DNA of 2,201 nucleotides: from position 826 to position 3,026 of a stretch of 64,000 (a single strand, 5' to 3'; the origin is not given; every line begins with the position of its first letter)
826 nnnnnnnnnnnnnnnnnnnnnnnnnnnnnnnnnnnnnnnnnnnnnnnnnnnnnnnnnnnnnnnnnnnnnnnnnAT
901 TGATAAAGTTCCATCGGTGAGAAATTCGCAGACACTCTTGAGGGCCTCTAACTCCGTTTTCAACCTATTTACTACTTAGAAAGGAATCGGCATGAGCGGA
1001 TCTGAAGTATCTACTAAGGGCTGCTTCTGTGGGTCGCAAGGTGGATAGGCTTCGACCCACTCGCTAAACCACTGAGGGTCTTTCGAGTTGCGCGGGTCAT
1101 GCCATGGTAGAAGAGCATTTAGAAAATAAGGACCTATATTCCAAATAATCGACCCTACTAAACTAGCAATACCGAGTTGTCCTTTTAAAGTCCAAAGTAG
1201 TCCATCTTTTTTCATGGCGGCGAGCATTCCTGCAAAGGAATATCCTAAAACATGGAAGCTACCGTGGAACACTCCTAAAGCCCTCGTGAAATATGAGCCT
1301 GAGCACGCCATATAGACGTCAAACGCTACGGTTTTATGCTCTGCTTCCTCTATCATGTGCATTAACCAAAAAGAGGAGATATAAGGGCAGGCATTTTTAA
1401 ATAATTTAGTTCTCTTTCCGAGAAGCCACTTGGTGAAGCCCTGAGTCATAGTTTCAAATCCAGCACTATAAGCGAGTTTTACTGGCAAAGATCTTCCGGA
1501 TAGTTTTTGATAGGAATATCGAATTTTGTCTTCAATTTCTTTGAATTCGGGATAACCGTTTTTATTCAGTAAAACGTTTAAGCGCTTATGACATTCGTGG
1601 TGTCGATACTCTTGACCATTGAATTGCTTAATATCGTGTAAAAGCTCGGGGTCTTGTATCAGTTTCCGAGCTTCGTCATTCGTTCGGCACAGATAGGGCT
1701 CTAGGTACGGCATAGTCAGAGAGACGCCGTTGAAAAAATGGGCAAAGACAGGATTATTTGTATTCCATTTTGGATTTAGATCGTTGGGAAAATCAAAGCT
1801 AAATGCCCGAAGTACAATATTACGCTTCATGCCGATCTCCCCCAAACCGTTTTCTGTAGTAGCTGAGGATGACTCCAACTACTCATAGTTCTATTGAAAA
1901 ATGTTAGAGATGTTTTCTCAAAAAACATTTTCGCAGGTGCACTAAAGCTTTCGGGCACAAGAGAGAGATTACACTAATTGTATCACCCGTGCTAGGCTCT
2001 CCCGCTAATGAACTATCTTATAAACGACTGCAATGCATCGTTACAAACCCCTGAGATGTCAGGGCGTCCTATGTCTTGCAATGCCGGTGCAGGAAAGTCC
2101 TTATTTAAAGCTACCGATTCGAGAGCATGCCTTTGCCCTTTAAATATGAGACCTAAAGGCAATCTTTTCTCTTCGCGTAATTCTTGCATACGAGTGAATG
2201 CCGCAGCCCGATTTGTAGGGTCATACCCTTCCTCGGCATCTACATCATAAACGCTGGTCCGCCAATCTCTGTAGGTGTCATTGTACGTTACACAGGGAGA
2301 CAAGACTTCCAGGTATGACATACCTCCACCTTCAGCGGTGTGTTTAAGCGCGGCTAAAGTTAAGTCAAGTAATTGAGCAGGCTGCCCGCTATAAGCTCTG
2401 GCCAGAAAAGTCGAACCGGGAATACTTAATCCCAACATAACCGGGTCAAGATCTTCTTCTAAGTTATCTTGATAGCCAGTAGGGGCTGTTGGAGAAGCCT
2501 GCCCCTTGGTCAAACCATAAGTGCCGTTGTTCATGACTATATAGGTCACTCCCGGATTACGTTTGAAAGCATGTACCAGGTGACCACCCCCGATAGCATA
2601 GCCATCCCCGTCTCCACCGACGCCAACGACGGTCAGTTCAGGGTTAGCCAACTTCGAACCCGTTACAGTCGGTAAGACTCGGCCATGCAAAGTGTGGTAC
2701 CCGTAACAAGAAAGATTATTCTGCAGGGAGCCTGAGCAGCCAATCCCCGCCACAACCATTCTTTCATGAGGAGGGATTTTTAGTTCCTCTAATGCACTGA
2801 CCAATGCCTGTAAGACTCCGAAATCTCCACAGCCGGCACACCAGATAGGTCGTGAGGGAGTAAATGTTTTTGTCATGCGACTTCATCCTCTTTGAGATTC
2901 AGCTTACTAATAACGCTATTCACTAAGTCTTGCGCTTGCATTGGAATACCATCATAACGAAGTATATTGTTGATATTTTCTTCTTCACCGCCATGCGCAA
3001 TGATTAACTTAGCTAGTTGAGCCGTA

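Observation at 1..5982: Possible undescribed oxygenase-isomerase-dehydrogenase pathway with its own low-potential electron supply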

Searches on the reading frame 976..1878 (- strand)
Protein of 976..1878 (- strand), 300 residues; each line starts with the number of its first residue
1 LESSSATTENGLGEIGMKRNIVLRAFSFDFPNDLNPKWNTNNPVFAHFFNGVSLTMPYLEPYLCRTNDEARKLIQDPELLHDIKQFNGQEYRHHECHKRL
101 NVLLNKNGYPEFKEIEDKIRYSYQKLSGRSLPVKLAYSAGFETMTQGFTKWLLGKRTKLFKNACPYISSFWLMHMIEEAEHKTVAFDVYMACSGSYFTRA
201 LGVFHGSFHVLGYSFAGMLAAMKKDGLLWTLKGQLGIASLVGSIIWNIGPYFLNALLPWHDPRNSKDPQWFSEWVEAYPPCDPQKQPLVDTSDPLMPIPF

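Call 4: search_protein_families(library=pfam, proteins=[window:976-1878:-], max_evalue=0.01)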
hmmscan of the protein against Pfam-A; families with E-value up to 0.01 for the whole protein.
window:976-1878:- (300 aa): 1 family
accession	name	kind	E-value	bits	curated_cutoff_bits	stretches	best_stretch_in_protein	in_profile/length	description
PF10118.14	Metal_hydrol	-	1.2e-52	179.5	33.2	1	24-264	3-245/247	Predicted metal-dependent hydrolase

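Call 5: search_protein_families(library=ncbifam, proteins=[window:976-1878:-], max_evalue=0.01)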
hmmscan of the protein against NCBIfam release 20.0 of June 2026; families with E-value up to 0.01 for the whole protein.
window:976-1878:- (300 aa): 0 families

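Call 20: search_solved_structures(query=window:976-1878:-, max_evalue=10, show_alignments=2)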
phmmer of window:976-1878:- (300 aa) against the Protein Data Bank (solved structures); distinct sequences matched with E-value up to 10: 0.

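Call 49: predict_structure(alignment_id=A2)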
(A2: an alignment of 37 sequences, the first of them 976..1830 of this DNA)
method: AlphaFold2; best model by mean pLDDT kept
length: 284 residues; sequences in the alignment: 37
mean_pLDDT: 93.0   pTM: 0.92
mean pLDDT of the five models: 93.0, 92.9, 91.6, 90.2, 89.3
residues with pLDDT >= 90: 242; 70-90: 32; 50-70: 8; < 50: 2
segments of 3 or more residues with pLDDT < 50: none
pLDDT, mean of each block of 10 residues (from residue 1): 75 90 95 98 97 97 96 95 96 96 96 95 88 95 96 96 94 93 92 95 98 97 98 93 89 91 71 94 83
secondary structure, 60 per line:
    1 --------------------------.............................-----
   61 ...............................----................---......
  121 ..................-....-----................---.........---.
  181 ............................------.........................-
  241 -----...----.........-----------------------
elements in order: H27-55 H61-91 H96-111 H115-138 H140-143 H149-164 H168-176 H180-208 H215-239 H253-261

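Call 51: fold_search(model_id=the predicted structure, library=pdb)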
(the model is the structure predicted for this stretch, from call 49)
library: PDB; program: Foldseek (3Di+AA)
matches with E <= 10: 263; with E <= 0.001: 0
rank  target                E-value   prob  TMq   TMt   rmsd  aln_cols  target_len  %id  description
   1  5olk_C                8.0e-02  0.99  0.47  0.37   9.7       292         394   15  Crystal structure of the ATP-cone-containing NrdB from Leeuwenhoekiella blandensis (released 2018-01-10)
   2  4hr0                  8.7e-02  1.00  0.49  0.49   6.5       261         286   12  R2-like ligand-binding oxidase with aerobically reconstituted metal cofactor (released 2013-10-16)
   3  6f6f                  9.5e-02  0.99  0.45  0.45   7.1       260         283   10  R2-like ligand-binding oxidase V72I mutant with aerobically reconstituted Mn/Fe cofactor (released 2018-07-04)
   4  4xb9                  9.5e-02  0.99  0.45  0.45   7.6       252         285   11  R2-like ligand-binding oxidase with aerobically reconstituted diiron cofactor (released 2015-09-09)
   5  6sf5_A                9.9e-02  1.00  0.54  0.52   7.0       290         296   16  Mn-containing form of the ribonucleotide reductase NrdB protein from Leeuwenhoekiella blandensis (released 2019-08-28)
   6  5dcs                  1.1e-01  1.00  0.48  0.47   6.9       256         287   10  R2-like ligand-binding oxidase with aerobically reconstituted Mn/Fe cofactor (long soak) (released 2015-09-09)
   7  6qk1                  1.2e-01  0.99  0.46  0.46   6.8       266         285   11  R2-like ligand-binding oxidase Y175F mutant with aerobically reconstituted Mn/Fe cofactor (released 2020-02-19)
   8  6qk0_A                1.5e-01  0.99  0.46  0.46   7.2       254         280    9  R2-like ligand-binding oxidase E69D mutant with anaerobically reconstituted Mn/Fe cofactor (released 2020-02-19)
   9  6f6c_A                1.5e-01  0.99  0.48  0.48   6.9       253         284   12  R2-like ligand-binding oxidase V72A mutant with aerobically reconstituted Mn/Fe cofactor (released 2018-07-04)
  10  5olk_A                1.6e-01  0.98  0.45  0.35   9.6       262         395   14  Crystal structure of the ATP-cone-containing NrdB from Leeuwenhoekiella blandensis (released 2018-01-10)
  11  6f6h_B                1.6e-01  0.97  0.43  0.44   6.2       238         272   14  R2-like ligand-binding oxidase V72L mutant with aerobically reconstituted Mn/Fe cofactor (released 2018-07-04)
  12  6f65                  1.8e-01  0.98  0.47  0.47   6.7       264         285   11  R2-like ligand-binding oxidase A171F mutant with aerobically reconstituted Mn/Fe cofactor (released 2018-12-19)
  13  6f6k_B                2.0e-01  0.98  0.48  0.49   6.2       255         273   11  R2-like ligand-binding oxidase V72L mutant with anaerobically reconstituted Mn/Fe cofactor (released 2018-07-04)
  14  6f6g_A                2.1e-01  0.98  0.47  0.49   6.2       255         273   10  R2-like ligand-binding oxidase V72I mutant with anaerobically reconstituted Mn/Fe cofactor (released 2018-07-04)
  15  6f6h_A                2.1e-01  0.97  0.46  0.46   7.0       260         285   12  R2-like ligand-binding oxidase V72L mutant with aerobically reconstituted Mn/Fe cofactor (released 2018-07-04)
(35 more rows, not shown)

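Call 82: search_dna_similar(query=window:976-1830:-, collection=plasmids, mode=protein, max_evalue=0.00001, max_rows=25)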
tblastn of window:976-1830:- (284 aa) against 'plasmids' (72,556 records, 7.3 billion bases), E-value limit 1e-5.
Records with a match: 80; places in all: 112; records where one place covers at least 80% of the query: 47.
Best place of each record, by identity: <60% 80.
By first word of the organism name: Acinetobacter 54; Burkholderia 6; Mycobacterium 4; Mycolicibacterium 2; Embleya 2; Rhodococcus 2; Ralstonia 2; Marinobacter 1; Pseudomonas 1; Nostoc 1; and 5 more.
By predicted mobility (MOB-suite, as given by PLSDB): non-mobilizable 31; mobilizable 25; conjugative 24.
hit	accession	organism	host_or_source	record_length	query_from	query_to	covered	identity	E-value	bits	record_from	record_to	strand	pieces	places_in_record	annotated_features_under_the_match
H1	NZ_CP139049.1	Acinetobacter haemolyticus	mixed culture,Crude oil contaminated ...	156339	4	284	99%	32.1%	2e-26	115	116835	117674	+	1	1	metal-dependent hydrolase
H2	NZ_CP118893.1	Acinetobacter sp. TAC-1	cell culture,Livestock manure and ...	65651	4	272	95%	32.0%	2e-26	115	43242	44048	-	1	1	metal-dependent hydrolase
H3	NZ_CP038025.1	Acinetobacter radioresistens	bacterial culture,soil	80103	4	272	95%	32.0%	2e-26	115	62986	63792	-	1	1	metal-dependent hydrolase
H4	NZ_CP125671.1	Acinetobacter sp. KCTC 92772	Single cell,Spoiled shower gel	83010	4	272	95%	32.0%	2e-26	115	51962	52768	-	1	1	metal-dependent hydrolase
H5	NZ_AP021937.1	Acinetobacter pittii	-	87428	4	272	95%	32.0%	2e-26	115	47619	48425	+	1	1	metal-dependent hydrolase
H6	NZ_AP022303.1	Acinetobacter sp. BEC1-S18-ESBL-01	-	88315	4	272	95%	32.0%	2e-26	115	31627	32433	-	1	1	metal-dependent hydrolase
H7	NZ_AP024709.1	Acinetobacter sp. Tol 5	-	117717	4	272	95%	32.0%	2e-26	115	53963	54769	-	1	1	metal-dependent hydrolase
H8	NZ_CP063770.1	Acinetobacter sp. Ac-14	mixed culture,fruit tree rhizosphere ...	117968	4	272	95%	32.0%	2e-26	115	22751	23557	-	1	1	metal-dependent hydrolase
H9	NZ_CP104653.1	Acinetobacter variabilis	Homo sapiens,Wound/Abscess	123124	4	272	95%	32.0%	2e-26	115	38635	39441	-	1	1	metal-dependent hydrolase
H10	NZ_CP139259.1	Acinetobacter pittii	Homo sapiens,urine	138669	4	272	95%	32.0%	2e-26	115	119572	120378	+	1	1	metal-dependent hydrolase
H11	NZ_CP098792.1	Acinetobacter baumannii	Homo sapiens,blood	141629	4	272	95%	32.0%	2e-26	115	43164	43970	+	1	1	metal-dependent hydrolase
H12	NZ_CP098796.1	Acinetobacter baumannii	Homo sapiens,blood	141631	4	272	95%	32.0%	2e-26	115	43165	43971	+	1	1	metal-dependent hydrolase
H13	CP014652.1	Acinetobacter sp. DUT-2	pure culture,marine sediments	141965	4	272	95%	32.0%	2e-26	115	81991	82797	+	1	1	metal-dependent hydrolase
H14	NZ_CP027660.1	Acinetobacter pittii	fish,pure culture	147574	4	272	95%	32.0%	2e-26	115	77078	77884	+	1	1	metal-dependent hydrolase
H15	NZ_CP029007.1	Acinetobacter pittii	-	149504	4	272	95%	32.0%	2e-26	115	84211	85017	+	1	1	metal-dependent hydrolase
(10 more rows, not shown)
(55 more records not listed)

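Call 83: get_annotated_region(hit=H1, flank=7000)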
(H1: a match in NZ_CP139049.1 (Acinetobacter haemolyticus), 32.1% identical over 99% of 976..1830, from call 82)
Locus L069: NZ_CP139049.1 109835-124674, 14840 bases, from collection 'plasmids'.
description: Acinetobacter haemolyticus strain JS-1us plasmid unnamed1, complete sequence
organism: Acinetobacter haemolyticus (NCBI taxid 29430)
taxonomy: Bacteria; Pseudomonadota; Gammaproteobacteria; Moraxellales; Moraxellaceae; Acinetobacter; Acinetobacter haemolyticus
host: -; source: mixed culture,Crude oil contaminated soil; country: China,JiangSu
typing (MOB-suite, as given by PLSDB): mobilizable; replicon rep_cluster_1218,rep_cluster_639; relaxase MOBP,MOBP
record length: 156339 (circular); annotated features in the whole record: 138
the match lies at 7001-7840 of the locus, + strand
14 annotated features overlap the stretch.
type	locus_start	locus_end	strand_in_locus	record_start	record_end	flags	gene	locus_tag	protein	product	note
CDS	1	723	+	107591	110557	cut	-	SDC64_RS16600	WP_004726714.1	Tn3-like element ISAcsp1 family transposase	GO:0006313 - DNA transposition [Evidence IEA]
CDS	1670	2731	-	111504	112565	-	-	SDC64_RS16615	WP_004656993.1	AraC family transcriptional regulator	-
CDS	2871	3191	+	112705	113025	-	-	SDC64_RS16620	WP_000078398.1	2Fe-2S iron-sulfur cluster-binding protein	-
CDS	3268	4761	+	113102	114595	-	-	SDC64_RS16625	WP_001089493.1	cytochrome P450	-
CDS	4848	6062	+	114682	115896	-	-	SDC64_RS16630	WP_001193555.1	FAD-dependent oxidoreductase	-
CDS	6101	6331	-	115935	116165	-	-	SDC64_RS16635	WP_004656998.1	IS5 family transposase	-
CDS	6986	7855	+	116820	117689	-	-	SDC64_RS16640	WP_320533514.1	metal-dependent hydrolase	-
CDS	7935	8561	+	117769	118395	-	-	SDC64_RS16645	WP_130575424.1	TetR/AcrR family transcriptional regulator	-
CDS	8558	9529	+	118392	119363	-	-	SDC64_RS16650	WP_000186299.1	BtrH N-terminal domain-containing protein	-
CDS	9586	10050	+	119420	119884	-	-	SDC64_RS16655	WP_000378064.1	PaaI family thioesterase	-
CDS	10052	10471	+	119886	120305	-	-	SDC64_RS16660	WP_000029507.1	PaaI family thioesterase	-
CDS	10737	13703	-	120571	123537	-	-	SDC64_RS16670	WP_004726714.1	Tn3-like element ISAcsp1 family transposase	GO:0006313 - DNA transposition [Evidence IEA]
CDS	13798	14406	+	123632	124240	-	-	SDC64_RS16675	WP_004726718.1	recombinase family protein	GO:0006310 - DNA recombination [Evidence IEA]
CDS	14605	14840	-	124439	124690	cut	-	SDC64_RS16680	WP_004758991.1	hypothetical protein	-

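Call 84: search_dna_similar(query=window:976-1830:-, collection=plasmids, mode=protein, max_evalue=0.00001, max_rows=30, rows=spread)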
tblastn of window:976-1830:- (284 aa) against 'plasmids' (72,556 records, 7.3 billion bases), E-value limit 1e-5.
Records with a match: 80; places in all: 112; records where one place covers at least 80% of the query: 47.
Best place of each record, by identity: <60% 80.
By first word of the organism name: Acinetobacter 54; Burkholderia 6; Mycobacterium 4; Mycolicibacterium 2; Embleya 2; Rhodococcus 2; Ralstonia 2; Marinobacter 1; Pseudomonas 1; Nostoc 1; and 5 more.
By predicted mobility (MOB-suite, as given by PLSDB): non-mobilizable 31; mobilizable 25; conjugative 24.
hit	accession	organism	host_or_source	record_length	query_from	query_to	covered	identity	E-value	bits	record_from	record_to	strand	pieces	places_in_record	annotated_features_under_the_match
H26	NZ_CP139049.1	Acinetobacter haemolyticus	mixed culture,Crude oil contaminated ...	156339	4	284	99%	32.1%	2e-26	115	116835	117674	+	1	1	metal-dependent hydrolase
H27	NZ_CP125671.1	Acinetobacter sp. KCTC 92772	Single cell,Spoiled shower gel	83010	4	272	95%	32.0%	2e-26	115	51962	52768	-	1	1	metal-dependent hydrolase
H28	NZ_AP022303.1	Acinetobacter sp. BEC1-S18-ESBL-01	-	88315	4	272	95%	32.0%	2e-26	115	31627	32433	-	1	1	metal-dependent hydrolase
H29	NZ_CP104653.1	Acinetobacter variabilis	Homo sapiens,Wound/Abscess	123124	4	272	95%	32.0%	2e-26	115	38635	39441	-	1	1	metal-dependent hydrolase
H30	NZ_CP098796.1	Acinetobacter baumannii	Homo sapiens,blood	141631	4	272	95%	32.0%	2e-26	115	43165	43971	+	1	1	metal-dependent hydrolase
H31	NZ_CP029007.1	Acinetobacter pittii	-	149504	4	272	95%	32.0%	2e-26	115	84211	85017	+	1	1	metal-dependent hydrolase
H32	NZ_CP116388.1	Acinetobacter baumannii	Homo sapiens,wound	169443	4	272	95%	32.0%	2e-26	115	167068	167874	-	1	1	metal-dependent hydrolase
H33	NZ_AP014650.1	Acinetobacter baumannii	Homo sapiens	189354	4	272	95%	32.0%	2e-26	115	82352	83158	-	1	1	metal-dependent hydrolase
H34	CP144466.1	Acinetobacter baumannii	-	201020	4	272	95%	32.0%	2e-26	115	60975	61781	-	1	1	metal-dependent hydrolase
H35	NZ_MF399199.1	Acinetobacter baumannii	-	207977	4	272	95%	32.0%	2e-26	115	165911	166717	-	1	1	metal-dependent hydrolase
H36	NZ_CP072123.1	Acinetobacter baumannii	Homo sapiens,Respiratory specimen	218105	4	272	95%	32.0%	2e-26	115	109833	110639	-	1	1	metal-dependent hydrolase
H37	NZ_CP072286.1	Acinetobacter baumannii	Homo sapiens,Respiratory specimen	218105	4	272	95%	32.0%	2e-26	115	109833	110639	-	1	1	metal-dependent hydrolase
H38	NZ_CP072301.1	Acinetobacter baumannii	Homo sapiens,Respiratory specimen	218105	4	272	95%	32.0%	2e-26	115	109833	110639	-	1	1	metal-dependent hydrolase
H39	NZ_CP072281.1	Acinetobacter baumannii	Homo sapiens,Respiratory specimen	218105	4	272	95%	32.0%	2e-26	115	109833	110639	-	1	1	metal-dependent hydrolase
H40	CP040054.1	Acinetobacter baumannii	Homo sapiens,blood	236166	4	272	95%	32.0%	2e-26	115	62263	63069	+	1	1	metal-dependent hydrolase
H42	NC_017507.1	Marinobacter adhaerens HP15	German Wadden Sea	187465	7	245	84%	27.6%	7e-15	82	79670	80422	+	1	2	metal-dependent hydrolase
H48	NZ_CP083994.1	Mycobacterium avium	-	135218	25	209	65%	30.6%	1e-14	81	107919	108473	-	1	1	metal-dependent hydrolase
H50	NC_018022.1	Mycolicibacterium chubuense NBB4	-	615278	28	209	64%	29.5%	8e-14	79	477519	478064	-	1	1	metal-dependent hydrolase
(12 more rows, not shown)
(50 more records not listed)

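Call 85: get_annotated_region(hit=H42, flank=5000)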
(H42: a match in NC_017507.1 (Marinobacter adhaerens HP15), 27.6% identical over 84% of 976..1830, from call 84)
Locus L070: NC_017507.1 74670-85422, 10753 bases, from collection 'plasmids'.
description: Marinobacter adhaerens HP15 plasmid pHP-187, complete sequence
organism: Marinobacter adhaerens HP15 (NCBI taxid 225937)
taxonomy: Bacteria; Pseudomonadota; Gammaproteobacteria; Pseudomonadales; Marinobacteraceae; Marinobacter; Marinobacter adhaerens; Marinobacter adhaerens HP15
host: -; source: German Wadden Sea; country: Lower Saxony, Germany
typing (MOB-suite, as given by PLSDB): non-mobilizable; replicon rep_cluster_487
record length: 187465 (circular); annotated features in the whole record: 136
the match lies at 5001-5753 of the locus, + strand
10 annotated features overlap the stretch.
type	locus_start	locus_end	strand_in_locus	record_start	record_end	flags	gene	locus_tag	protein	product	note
CDS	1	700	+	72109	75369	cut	-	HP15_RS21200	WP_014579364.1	Ig-like domain-containing protein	-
CDS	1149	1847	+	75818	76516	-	-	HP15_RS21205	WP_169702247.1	hypothetical protein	-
CDS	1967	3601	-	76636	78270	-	-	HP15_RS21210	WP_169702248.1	Ig-like domain-containing protein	-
CDS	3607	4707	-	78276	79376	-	-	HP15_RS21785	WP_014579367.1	OmpA family protein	-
CDS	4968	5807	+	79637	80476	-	-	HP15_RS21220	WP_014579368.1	metal-dependent hydrolase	-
CDS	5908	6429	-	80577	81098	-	-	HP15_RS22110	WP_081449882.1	hypothetical protein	-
CDS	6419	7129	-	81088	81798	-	-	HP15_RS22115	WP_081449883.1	DUF445 family protein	-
CDS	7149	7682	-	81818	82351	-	-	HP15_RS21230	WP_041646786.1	Abi-alpha family protein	-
CDS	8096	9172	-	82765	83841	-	-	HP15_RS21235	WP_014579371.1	hypothetical protein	-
CDS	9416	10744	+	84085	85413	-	-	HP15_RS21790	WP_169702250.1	HAMP domain-containing sensor histidine kinase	GO:0007165 - signal transduction [Evidence IEA]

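Call 86: get_annotated_region(hit=H50, flank=5000)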
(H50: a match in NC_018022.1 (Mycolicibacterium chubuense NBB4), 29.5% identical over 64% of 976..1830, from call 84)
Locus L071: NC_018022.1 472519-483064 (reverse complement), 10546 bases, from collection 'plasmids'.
description: Mycolicibacterium chubuense NBB4 plasmid pMYCCH.01, complete sequence
organism: Mycolicibacterium chubuense NBB4 (NCBI taxid 710421)
taxonomy: Bacteria; Actinomycetota; Actinomycetes; Mycobacteriales; Mycobacteriaceae; Mycolicibacterium; Mycolicibacterium chubuense; Mycolicibacterium chubuense NBB4
host: -; source: -; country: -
typing (MOB-suite, as given by PLSDB): mobilizable; relaxase MOBF,MOBF
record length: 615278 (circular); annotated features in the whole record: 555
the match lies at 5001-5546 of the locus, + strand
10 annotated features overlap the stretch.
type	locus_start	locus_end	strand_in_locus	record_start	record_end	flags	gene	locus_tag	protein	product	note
CDS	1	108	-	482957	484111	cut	-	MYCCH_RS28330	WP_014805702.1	acyl-CoA dehydrogenase family protein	-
CDS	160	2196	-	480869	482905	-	-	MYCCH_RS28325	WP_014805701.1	biotin carboxylase N-terminal domain-containing protein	-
CDS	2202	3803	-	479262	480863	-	-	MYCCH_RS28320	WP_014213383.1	carboxyl transferase domain-containing protein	-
CDS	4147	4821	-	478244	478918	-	-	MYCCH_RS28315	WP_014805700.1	TetR/AcrR family transcriptional regulator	GO:0006355 - regulation of DNA-templated transcription [Evidence IEA]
CDS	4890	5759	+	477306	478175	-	-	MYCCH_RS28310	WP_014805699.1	metal-dependent hydrolase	-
CDS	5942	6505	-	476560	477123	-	-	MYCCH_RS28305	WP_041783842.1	helix-turn-helix domain-containing protein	-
CDS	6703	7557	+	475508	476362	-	-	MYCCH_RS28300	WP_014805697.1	SDR family NAD(P)-dependent oxidoreductase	-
CDS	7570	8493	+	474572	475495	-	-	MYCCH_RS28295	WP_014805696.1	hypothetical protein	-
CDS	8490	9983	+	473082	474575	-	-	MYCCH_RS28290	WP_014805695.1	NAD(P)/FAD-dependent oxidoreductase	-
CDS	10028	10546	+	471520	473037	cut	-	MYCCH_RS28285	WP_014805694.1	NAD(P)/FAD-dependent oxidoreductase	-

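Call 87: get_annotated_region(hit=H48, flank=5000)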
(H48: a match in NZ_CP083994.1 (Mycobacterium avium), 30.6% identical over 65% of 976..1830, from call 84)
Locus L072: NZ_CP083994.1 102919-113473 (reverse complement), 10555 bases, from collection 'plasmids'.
description: Mycobacterium avium subsp. hominissuis strain OCU855s_P2_4s plasmid pP2-4a, complete sequence
organism: Mycobacterium avium (NCBI taxid 439334)
taxonomy: Bacteria; Actinomycetota; Actinomycetes; Mycobacteriales; Mycobacteriaceae; Mycobacterium; Mycobacterium avium
host: -; source: -; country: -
typing (MOB-suite, as given by PLSDB): mobilizable; replicon rep_cluster_519; relaxase MOBF,MOBP
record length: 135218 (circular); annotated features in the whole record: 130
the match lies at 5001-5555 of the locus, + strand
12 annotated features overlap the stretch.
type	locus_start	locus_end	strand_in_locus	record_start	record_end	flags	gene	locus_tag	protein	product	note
CDS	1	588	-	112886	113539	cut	-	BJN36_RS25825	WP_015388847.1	TetR/AcrR family transcriptional regulator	GO:0006355 - regulation of DNA-templated transcription [Evidence IEA]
CDS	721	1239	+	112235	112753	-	-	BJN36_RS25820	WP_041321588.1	hotdog domain-containing protein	-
CDS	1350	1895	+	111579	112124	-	-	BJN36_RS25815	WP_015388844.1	TetR family transcriptional regulator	-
CDS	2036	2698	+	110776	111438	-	-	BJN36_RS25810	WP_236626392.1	TetR/AcrR family transcriptional regulator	GO:0006355 - regulation of DNA-templated transcription [Evidence IEA]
CDS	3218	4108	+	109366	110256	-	-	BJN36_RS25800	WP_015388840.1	alpha/beta fold hydrolase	-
CDS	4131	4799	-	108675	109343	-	-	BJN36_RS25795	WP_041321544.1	TetR/AcrR family transcriptional regulator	GO:0006355 - regulation of DNA-templated transcription [Evidence IEA]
CDS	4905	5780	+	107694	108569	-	-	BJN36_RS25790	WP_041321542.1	metal-dependent hydrolase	-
CDS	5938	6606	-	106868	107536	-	-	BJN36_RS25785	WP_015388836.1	transglutaminase-like domain-containing protein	-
CDS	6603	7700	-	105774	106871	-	-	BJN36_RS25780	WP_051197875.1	BtrH N-terminal domain-containing protein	-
CDS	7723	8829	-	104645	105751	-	-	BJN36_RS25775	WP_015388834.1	NDMA-dependent alcohol dehydrogenase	-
CDS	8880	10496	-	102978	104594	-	-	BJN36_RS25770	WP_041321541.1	long-chain fatty acid--CoA ligase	-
CDS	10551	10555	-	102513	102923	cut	-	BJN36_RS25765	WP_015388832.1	hypothetical protein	-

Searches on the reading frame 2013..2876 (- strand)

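Call 4: search_protein_families(library=pfam, proteins=[window:2013-2876:-], max_evalue=0.01)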
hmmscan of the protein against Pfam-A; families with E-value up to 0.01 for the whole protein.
window:2013-2876:- (287 aa): 2 families
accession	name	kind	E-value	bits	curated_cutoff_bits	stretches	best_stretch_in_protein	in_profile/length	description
PF02775.26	TPP_enzyme_C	-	6.9e-20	71.8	21.9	1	53-152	19-120/151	Thiamine pyrophosphate enzyme, C-terminal TPP binding domain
PF12367.13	PFO_beta_C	-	2.4e-09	37.5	24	1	195-253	1-58/66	Pyruvate ferredoxin oxidoreductase beta subunit C terminal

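Call 5: search_protein_families(library=ncbifam, proteins=[window:2013-2876:-], max_evalue=0.01)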
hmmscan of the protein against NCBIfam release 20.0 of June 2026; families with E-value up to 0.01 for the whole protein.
window:2013-2876:- (287 aa): 27 families (the best 25 are shown)
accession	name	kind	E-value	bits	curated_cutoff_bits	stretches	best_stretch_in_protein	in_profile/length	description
NF008820.0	PRK11866.1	equivalog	5.1e-79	265.6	402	1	8-257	13-262/287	2-oxoacid ferredoxin oxidoreductase subunit beta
TIGR02177.1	PorB_KorB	subfamily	8e-74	248.7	261.9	1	11-250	2-249/286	2-oxoacid:acceptor oxidoreductase, beta subunit, pyruvate/2-ketoisovalerate family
NF041171.1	Oxoac_fdxbeta_Archa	equivalog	4.7e-64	216.5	423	1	12-248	5-251/296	2-oxoacid:ferredoxin oxidoreductase subunit beta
NF008821.0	PRK11869.1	equivalog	5.4e-61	206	438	1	12-255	16-256/286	2-oxoacid ferredoxin oxidoreductase subunit beta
NF007207.0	PRK09628.1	equivalog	1.2e-43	149.7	364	1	11-197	17-204/277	2-oxoglutarate ferredoxin oxidoreductase subunit beta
NF008818.0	PRK11864.1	subfamily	4.8e-06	25.9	405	1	13-196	21-209/300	3-methyl-2-oxobutanoate dehydrogenase subunit beta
NF008819.1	PRK11865.1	equivalog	1e-05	24.9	405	1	13-196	21-213/300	pyruvate synthase subunit PorB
NF005470.0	PRK07064.1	equivalog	3.6e-05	23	495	1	65-125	410-469/552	thiamine pyrophosphate-binding protein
NF006122.0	PRK08266.1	subfamily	0.00012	20.7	571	1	59-122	399-461/543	hypothetical protein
NF004813.0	PRK06163.1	equivalog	0.00013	21.7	240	1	65-131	60-126/202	hypothetical protein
NF005485.1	PRK07092.1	equivalog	0.00013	20.9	493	1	66-123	400-456/523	benzoylformate decarboxylase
NF006203.0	PRK08327.1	equivalog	0.00014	20.5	456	1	65-136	435-507/571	thiamine pyrophosphate-requiring protein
NF006052.0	PRK08199.1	subfamily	0.00018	20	539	1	65-121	418-473/559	thiamine pyrophosphate protein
NF005713.0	PRK07525.1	subfamily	0.00028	19.4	620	1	65-124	438-496/592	sulfoacetaldehyde acetyltransferase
NF004772.0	PRK06112.1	subfamily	0.00095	17.6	673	1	65-124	440-498/578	acetolactate synthase catalytic subunit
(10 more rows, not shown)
